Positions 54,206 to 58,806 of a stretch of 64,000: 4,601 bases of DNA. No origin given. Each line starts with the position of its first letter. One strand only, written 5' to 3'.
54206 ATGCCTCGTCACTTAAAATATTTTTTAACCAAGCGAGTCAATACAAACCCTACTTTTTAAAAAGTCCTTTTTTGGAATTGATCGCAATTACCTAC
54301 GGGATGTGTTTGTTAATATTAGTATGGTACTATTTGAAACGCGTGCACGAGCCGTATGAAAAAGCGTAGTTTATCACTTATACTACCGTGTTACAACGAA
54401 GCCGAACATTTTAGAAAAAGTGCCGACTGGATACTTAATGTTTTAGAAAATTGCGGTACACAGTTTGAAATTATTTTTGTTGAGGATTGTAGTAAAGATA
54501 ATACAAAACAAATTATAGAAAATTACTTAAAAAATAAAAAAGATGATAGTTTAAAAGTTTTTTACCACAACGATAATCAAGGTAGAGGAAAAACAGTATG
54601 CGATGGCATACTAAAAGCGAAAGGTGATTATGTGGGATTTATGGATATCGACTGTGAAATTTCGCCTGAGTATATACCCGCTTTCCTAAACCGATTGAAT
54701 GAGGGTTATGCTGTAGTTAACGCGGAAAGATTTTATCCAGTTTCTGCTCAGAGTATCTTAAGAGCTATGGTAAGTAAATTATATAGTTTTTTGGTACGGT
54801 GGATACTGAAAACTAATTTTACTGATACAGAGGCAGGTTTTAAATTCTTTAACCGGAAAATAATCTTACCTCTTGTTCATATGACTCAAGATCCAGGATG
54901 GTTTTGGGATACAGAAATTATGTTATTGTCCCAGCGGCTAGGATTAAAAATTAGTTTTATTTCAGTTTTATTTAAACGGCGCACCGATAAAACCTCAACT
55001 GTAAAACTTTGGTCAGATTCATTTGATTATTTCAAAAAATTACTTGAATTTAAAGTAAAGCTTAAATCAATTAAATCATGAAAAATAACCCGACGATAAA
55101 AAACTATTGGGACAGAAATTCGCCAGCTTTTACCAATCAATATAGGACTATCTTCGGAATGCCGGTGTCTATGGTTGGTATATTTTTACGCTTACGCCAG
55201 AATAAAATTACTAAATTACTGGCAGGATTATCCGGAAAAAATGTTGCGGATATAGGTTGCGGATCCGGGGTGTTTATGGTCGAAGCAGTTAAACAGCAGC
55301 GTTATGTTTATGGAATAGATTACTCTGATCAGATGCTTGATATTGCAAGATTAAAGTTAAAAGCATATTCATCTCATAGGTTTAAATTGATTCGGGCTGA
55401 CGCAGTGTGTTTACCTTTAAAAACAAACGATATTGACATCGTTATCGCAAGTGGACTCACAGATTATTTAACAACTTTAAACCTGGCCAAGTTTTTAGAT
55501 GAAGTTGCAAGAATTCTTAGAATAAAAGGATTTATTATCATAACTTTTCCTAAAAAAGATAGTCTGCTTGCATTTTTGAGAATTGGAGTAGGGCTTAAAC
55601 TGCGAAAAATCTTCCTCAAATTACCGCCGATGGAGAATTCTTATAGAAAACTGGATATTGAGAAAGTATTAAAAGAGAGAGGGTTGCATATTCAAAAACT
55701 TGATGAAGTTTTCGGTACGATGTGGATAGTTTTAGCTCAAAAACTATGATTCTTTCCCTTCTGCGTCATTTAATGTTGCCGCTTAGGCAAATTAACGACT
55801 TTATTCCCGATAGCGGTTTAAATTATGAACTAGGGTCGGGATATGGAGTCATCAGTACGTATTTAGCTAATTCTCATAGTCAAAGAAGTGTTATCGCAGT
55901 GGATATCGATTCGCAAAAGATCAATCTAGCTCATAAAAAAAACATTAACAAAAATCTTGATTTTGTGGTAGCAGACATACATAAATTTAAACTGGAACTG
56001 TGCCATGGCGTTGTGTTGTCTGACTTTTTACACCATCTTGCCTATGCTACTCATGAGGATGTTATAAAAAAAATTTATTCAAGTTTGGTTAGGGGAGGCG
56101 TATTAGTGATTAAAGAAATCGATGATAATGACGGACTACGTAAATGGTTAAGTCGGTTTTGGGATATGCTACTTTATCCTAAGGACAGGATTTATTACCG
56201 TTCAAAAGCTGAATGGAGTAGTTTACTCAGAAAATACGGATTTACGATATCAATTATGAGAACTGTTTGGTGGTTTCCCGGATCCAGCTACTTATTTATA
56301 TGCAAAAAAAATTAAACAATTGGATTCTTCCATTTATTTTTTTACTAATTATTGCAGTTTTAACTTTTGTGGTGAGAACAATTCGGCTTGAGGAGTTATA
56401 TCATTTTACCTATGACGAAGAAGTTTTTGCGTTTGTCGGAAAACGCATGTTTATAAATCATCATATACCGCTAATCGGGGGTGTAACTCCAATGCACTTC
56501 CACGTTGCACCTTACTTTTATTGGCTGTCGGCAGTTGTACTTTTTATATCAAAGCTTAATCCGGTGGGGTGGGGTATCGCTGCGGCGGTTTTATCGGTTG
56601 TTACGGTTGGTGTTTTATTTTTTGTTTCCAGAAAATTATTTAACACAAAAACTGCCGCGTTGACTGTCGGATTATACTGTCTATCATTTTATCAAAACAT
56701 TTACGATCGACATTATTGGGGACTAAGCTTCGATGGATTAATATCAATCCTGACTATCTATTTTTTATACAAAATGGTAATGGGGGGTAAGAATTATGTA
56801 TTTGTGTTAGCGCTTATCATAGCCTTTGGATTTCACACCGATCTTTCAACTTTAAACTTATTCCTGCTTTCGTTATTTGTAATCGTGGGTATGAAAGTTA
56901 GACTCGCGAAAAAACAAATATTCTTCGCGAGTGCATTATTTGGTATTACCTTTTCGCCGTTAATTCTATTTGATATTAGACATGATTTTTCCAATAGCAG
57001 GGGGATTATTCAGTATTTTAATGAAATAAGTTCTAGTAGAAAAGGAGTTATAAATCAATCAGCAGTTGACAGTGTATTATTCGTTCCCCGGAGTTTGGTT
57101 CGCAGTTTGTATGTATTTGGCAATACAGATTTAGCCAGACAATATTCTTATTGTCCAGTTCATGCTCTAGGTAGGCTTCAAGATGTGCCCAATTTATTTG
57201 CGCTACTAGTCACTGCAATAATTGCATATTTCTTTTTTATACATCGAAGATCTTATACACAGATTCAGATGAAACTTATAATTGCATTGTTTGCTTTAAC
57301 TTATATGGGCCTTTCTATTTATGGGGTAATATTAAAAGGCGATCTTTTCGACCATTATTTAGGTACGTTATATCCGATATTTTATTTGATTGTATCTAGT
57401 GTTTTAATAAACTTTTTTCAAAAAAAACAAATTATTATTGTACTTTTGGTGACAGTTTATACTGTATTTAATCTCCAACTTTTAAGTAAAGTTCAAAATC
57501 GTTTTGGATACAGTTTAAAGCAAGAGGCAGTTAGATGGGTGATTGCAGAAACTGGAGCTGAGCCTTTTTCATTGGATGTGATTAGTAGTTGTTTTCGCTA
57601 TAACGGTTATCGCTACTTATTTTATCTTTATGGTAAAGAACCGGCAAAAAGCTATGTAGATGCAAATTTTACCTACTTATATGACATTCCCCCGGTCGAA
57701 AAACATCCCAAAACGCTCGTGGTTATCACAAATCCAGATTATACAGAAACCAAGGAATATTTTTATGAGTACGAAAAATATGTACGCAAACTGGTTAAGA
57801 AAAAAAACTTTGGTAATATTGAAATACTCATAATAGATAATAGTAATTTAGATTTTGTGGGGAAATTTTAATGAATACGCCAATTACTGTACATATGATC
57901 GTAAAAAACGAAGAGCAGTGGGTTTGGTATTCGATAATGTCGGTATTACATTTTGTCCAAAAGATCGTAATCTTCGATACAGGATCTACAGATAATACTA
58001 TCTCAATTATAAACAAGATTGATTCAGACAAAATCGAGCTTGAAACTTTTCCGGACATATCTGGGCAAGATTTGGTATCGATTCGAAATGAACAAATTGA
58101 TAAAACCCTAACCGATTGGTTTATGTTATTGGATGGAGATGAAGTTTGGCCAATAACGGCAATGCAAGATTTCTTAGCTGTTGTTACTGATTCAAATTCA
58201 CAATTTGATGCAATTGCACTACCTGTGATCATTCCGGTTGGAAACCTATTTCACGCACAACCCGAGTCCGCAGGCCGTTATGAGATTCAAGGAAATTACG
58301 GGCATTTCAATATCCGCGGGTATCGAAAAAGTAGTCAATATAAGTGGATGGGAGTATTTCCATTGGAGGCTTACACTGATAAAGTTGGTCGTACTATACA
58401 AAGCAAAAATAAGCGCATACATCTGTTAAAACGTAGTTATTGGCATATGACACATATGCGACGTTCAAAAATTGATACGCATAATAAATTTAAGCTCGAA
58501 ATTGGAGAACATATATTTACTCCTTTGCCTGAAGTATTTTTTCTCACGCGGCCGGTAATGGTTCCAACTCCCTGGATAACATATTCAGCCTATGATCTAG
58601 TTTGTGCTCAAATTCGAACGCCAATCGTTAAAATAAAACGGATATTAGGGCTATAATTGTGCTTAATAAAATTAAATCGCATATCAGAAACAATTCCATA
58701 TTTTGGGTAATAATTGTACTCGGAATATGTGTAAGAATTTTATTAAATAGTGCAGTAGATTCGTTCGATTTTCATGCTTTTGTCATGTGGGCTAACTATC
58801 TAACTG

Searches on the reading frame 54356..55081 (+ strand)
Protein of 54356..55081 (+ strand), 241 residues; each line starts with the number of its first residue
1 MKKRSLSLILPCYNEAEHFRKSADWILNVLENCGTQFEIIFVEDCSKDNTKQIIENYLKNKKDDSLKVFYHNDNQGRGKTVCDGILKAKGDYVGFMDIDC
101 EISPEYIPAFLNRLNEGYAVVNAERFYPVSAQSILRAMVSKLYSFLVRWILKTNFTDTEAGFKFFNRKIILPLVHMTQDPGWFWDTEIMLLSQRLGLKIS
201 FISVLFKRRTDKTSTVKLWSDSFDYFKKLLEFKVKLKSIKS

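Call 7: search_protein_families(library=pfam, proteins=[window:54356-55081:+], max_evalue=0.01)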
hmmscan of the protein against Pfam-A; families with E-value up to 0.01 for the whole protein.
window:54356-55081:+ (241 aa): 3 families
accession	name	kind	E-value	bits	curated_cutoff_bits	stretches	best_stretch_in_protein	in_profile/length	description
PF00535.33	Glycos_transf_2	-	1.6e-27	96.9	23.3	1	7-169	1-163/168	Glycosyl transferase family 2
PF10111.15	Glyco_tranf_2_2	-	6.1e-08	32.9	27.3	1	22-112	15-104/276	Glycosyltransferase like family 2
PF13641.12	Glyco_tranf_2_3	-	4.2e-05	24.1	27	1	6-161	3-155/230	Glycosyltransferase like family 2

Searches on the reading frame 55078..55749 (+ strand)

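Call 8: search_protein_families(library=pfam, proteins=[window:55078-55749:+], max_evalue=0.01)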
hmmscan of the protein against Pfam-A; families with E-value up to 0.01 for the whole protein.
window:55078-55749:+ (223 aa): 16 families
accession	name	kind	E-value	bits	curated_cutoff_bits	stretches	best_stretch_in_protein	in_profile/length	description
PF13649.12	Methyltransf_25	-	1.7e-17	64.3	27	1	56-151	1-97/97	Methyltransferase domain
PF08241.18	Methyltransf_11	-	8.2e-17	62.1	21.2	1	58-155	2-95/95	Methyltransferase domain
PF13847.12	Methyltransf_31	-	6.7e-14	52.2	27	1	52-159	3-113/145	Methyltransferase domain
PF08242.18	Methyltransf_12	-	3.5e-12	47.3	30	1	58-152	2-97/98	Methyltransferase domain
PF01209.24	Ubie_methyltran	-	1.2e-10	41.6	20.1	1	38-154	33-150/233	ubiE/COQ5 methyltransferase family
PF13489.12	Methyltransf_23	-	9.3e-09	35.7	27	1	43-205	12-161/164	Methyltransferase domain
PF06325.19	PrmA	-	1.7e-06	28.2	22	1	52-154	161-257/296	Ribosomal protein L11 methyltransferase (PrmA)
PF02353.26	CMAS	-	3.3e-06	27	27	1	52-155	62-164/273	Mycolic acid cyclopropane synthetase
PF05175.20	MTS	-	7.4e-05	22.9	23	1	52-124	31-104/170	Methyltransferase small domain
PF08003.17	Methyltransf_9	-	0.00013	21.5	23.8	1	42-87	105-151/315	Protein of unknown function (DUF1698)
PF01555.25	N6_N4_Mtase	-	0.00044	20.7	26.7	1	28-90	166-219/221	DNA methylase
PF01170.24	UPF0020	-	0.00053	20.2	22.3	1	70-124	46-127/197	RMKL-like, methyltransferase domain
PF01135.25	PCMT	-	0.00055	20.2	20.3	1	44-108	65-132/210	Protein-L-isoaspartate(D-aspartate) O-methyltransferase (PCMT)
PF05148.21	Methyltransf_8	-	0.00083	19.7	27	1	54-155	74-156/219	Hypothetical methyltransferase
PF12847.13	Methyltransf_18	-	0.0021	18.5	27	1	52-128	14-92/151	Methyltransferase domain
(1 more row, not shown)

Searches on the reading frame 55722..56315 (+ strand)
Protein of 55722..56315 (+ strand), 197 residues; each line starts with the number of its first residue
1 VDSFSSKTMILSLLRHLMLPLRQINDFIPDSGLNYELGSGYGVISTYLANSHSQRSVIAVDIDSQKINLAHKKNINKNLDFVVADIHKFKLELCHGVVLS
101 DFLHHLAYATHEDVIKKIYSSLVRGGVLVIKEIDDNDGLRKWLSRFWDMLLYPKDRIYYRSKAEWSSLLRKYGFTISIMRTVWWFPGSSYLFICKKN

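Call 8: search_protein_families(library=pfam, proteins=[window:55722-56315:+], max_evalue=0.01)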
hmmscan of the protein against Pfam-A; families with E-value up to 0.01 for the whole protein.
window:55722-56315:+ (197 aa): 8 families
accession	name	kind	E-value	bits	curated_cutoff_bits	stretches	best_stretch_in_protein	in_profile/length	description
PF08241.18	Methyltransf_11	-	1.6e-11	45.1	21.2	1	36-130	2-95/95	Methyltransferase domain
PF13649.12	Methyltransf_25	-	2.2e-11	44.7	27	1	36-126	3-97/97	Methyltransferase domain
PF13489.12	Methyltransf_23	-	9.6e-11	42.1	27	1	36-176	28-161/164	Methyltransferase domain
PF08242.18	Methyltransf_12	-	6.3e-09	36.9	30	1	36-128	2-98/98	Methyltransferase domain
PF13847.12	Methyltransf_31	-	3.2e-08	33.8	27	1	35-134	8-113/145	Methyltransferase domain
PF00891.24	Methyltransf_2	-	3.6e-06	26.9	22.3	1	35-174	67-209/210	O-methyltransferase domain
PF05175.20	MTS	-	5.2e-05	23.4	23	1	36-88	37-92/170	Methyltransferase small domain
PF12847.13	Methyltransf_18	-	0.0021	18.5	27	1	21-79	5-63/151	Methyltransferase domain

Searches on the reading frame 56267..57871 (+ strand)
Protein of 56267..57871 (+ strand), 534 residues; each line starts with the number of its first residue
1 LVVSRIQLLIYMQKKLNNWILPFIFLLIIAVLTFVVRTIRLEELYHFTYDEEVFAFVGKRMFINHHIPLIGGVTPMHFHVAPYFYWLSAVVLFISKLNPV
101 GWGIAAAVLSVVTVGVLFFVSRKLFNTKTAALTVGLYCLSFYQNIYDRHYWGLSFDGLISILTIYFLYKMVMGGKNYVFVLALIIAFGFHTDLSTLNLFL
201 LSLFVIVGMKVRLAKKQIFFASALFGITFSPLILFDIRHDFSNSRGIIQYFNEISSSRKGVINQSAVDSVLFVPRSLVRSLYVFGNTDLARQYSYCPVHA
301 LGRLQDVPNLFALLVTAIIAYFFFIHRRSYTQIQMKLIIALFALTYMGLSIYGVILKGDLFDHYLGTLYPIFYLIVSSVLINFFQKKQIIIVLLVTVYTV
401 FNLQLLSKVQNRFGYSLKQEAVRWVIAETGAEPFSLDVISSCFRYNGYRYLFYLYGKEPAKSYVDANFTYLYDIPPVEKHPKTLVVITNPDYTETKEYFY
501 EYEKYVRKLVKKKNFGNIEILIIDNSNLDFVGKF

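Call 8: search_protein_families(library=pfam, proteins=[window:56267-57871:+], max_evalue=0.01)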
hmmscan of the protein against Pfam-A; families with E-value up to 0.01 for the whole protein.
window:56267-57871:+ (534 aa): 1 family
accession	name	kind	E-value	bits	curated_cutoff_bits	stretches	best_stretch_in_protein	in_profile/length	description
PF13231.12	PMT_2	-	2.4e-06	28.3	26.1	1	80-234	2-159/160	Dolichyl-phosphate-mannose-protein mannosyltransferase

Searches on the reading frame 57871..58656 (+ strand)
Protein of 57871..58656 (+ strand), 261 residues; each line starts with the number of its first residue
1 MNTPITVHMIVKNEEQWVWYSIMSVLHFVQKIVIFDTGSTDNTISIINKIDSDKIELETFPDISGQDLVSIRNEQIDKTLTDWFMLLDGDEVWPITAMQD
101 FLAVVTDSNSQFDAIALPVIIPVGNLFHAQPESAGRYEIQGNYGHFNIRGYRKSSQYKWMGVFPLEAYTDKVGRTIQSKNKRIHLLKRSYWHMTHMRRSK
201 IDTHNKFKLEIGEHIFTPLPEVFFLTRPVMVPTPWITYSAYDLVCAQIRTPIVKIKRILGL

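Call 8: search_protein_families(library=pfam, proteins=[window:57871-58656:+], max_evalue=0.01)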
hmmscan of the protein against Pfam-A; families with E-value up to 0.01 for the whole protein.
window:57871-58656:+ (261 aa): 2 families
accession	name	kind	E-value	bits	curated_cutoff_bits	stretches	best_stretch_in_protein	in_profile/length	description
PF00535.33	Glycos_transf_2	-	8.9e-11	42.4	23.3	1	6-132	1-130/168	Glycosyl transferase family 2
PF10111.15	Glyco_tranf_2_2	-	0.00021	21.3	27.3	1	12-134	9-134/276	Glycosyltransferase like family 2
